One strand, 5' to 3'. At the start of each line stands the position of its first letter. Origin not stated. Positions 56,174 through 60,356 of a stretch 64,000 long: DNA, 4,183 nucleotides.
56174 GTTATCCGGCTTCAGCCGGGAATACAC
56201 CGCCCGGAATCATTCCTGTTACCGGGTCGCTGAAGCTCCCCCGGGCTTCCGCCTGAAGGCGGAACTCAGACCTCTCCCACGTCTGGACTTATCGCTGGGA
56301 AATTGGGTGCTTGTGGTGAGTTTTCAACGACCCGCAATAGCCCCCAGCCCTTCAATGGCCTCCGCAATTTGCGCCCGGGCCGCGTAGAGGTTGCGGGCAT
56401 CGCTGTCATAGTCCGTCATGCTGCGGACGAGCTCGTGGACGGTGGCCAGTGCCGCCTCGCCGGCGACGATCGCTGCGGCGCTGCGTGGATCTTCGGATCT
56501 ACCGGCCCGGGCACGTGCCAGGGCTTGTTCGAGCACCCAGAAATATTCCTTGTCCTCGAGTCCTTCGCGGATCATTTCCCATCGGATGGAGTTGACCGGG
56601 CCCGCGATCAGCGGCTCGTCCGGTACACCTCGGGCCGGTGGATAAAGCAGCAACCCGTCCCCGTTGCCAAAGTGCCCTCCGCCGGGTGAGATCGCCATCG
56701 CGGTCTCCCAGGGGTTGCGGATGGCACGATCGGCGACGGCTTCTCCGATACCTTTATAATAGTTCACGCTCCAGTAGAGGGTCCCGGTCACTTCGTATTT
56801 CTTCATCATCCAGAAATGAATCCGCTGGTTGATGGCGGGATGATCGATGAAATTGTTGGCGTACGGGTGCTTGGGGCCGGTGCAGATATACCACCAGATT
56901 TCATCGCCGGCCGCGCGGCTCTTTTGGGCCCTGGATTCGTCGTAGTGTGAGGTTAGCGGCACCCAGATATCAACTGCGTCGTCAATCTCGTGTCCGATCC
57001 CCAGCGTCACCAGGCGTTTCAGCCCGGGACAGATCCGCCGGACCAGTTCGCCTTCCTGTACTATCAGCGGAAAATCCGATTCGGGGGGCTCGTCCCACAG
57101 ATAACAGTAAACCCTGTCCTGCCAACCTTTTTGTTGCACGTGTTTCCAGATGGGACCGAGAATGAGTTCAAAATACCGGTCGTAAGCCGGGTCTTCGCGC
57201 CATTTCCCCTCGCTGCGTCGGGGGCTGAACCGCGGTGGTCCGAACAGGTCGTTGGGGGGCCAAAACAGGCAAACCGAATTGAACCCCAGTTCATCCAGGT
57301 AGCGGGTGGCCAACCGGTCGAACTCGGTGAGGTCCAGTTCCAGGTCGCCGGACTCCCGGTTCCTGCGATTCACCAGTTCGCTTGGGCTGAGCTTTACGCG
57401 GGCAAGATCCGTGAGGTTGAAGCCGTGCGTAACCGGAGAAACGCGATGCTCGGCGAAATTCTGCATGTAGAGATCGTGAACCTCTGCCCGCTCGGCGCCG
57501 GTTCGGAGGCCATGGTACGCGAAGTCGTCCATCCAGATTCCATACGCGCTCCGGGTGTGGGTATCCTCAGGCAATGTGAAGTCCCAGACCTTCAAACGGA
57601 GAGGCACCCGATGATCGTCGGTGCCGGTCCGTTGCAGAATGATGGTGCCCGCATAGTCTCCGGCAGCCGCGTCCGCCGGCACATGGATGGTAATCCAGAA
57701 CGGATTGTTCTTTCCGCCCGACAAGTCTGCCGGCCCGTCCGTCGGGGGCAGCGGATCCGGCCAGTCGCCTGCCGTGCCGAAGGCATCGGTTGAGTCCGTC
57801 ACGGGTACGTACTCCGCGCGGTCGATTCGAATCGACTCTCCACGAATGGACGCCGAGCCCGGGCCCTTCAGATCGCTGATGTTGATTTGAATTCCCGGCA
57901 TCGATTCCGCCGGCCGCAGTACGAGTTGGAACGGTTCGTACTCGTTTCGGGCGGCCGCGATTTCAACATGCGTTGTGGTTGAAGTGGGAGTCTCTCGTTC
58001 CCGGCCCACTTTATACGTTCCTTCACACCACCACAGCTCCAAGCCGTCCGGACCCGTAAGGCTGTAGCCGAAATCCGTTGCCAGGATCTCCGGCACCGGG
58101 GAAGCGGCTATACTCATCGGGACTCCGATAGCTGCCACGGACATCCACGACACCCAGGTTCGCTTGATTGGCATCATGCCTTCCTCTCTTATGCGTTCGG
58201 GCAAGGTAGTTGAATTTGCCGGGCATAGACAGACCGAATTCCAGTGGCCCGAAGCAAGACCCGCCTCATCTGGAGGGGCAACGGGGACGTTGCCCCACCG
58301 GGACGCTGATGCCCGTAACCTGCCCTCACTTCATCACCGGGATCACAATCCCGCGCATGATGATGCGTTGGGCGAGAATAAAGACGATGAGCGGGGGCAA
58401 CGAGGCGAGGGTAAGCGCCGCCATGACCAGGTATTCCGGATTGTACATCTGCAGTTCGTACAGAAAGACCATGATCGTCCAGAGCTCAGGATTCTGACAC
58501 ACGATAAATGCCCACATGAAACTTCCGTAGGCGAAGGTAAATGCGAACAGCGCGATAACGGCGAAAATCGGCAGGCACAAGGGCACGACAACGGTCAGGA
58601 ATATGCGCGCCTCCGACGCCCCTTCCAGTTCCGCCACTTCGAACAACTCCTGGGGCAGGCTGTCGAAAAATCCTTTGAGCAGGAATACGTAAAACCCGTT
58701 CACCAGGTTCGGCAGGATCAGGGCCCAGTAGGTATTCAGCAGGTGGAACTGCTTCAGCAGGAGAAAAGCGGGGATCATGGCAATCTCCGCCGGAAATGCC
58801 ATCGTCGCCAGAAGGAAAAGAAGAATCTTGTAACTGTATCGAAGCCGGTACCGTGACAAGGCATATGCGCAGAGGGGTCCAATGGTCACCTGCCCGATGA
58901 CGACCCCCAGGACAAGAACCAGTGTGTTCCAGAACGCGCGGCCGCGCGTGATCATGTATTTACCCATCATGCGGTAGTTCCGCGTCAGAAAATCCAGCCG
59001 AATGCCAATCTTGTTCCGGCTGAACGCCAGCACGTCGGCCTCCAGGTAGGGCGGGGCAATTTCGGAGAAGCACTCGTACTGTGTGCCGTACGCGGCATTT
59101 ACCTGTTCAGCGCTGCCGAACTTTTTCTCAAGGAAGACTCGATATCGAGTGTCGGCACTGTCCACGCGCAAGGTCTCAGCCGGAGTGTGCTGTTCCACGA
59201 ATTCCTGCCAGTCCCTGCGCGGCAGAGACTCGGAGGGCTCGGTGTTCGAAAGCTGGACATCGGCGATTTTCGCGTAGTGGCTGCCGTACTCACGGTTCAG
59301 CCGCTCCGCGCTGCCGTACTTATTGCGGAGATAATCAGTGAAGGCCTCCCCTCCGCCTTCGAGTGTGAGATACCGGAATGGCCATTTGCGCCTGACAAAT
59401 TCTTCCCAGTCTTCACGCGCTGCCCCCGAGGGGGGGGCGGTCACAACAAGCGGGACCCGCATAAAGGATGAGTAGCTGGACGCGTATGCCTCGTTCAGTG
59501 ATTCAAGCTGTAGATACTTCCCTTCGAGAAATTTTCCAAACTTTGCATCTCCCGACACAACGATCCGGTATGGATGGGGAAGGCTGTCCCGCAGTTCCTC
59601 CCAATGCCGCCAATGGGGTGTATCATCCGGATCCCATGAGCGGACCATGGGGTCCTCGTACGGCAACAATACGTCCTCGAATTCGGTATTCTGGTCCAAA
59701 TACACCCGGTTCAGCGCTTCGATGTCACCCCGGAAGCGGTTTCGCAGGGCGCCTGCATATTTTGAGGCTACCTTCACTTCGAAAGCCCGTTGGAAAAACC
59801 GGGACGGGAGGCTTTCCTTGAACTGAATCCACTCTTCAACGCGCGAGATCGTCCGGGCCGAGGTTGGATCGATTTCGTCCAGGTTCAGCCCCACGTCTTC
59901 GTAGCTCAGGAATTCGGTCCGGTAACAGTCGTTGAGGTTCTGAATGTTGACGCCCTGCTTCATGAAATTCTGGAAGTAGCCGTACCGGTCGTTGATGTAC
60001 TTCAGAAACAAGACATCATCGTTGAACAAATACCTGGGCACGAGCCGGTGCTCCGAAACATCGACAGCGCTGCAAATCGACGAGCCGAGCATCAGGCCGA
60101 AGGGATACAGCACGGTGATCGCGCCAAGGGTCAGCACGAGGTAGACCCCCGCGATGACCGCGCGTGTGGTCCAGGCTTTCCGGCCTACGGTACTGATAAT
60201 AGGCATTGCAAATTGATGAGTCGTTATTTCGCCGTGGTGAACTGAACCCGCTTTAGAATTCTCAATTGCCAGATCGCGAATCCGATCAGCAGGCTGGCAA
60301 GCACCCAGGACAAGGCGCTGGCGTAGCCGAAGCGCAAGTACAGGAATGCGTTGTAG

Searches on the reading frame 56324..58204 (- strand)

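Call 57: search_protein_families(library=pfam, proteins=[window:56324-58204:-], max_evalue=0.0001)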
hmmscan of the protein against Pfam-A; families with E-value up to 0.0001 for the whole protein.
window:56324-58204:- (626 aa): 3 families
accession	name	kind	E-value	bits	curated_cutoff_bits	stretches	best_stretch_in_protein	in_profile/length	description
PF13320.12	GH123_cat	-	1.8e-28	100.3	23.1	1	244-555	25-321/324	Glycoside hydrolase 123, catalytic domain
PF22680.2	Glyco_hydro_123_N_2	-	4.1e-09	36.8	27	1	71-190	14-140/142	Glycoside hydrolase 123 N-terminal domain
PF19543.5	GH123_N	-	2.5e-06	26.1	22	1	76-211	189-310/969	Glycoside hydrolase 123, N-terminal domain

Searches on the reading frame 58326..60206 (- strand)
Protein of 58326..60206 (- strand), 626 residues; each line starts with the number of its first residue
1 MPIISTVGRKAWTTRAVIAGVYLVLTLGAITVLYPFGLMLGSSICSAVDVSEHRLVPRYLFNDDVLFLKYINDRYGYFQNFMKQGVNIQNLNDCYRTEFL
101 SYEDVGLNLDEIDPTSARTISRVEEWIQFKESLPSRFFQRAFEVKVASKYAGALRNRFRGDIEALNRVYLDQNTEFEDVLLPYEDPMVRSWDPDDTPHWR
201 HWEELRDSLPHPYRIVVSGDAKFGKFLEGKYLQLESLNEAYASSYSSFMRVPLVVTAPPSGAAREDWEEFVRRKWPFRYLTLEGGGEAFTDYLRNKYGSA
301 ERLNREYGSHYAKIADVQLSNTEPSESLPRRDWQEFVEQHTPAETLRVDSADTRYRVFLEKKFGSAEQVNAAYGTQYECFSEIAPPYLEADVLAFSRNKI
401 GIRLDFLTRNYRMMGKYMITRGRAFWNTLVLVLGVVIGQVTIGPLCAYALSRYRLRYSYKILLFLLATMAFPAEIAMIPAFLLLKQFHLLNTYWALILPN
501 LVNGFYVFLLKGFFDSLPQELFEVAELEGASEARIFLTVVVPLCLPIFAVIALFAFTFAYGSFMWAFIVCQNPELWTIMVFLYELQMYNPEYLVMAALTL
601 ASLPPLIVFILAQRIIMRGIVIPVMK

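Call 57: search_protein_families(library=pfam, proteins=[window:58326-60206:-], max_evalue=0.0001)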
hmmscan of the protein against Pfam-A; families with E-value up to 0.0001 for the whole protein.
window:58326-60206:- (626 aa): 2 families
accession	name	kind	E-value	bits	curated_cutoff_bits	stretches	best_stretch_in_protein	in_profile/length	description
PF00528.27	BPD_transp_1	-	2e-11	44.4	26.4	1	440-620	2-182/184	Binding-protein-dependent transport system inner membrane component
PF02449.21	Glyco_hydro_42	-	1.9e-08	34.5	21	0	348-390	147-194/376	Beta-galactosidase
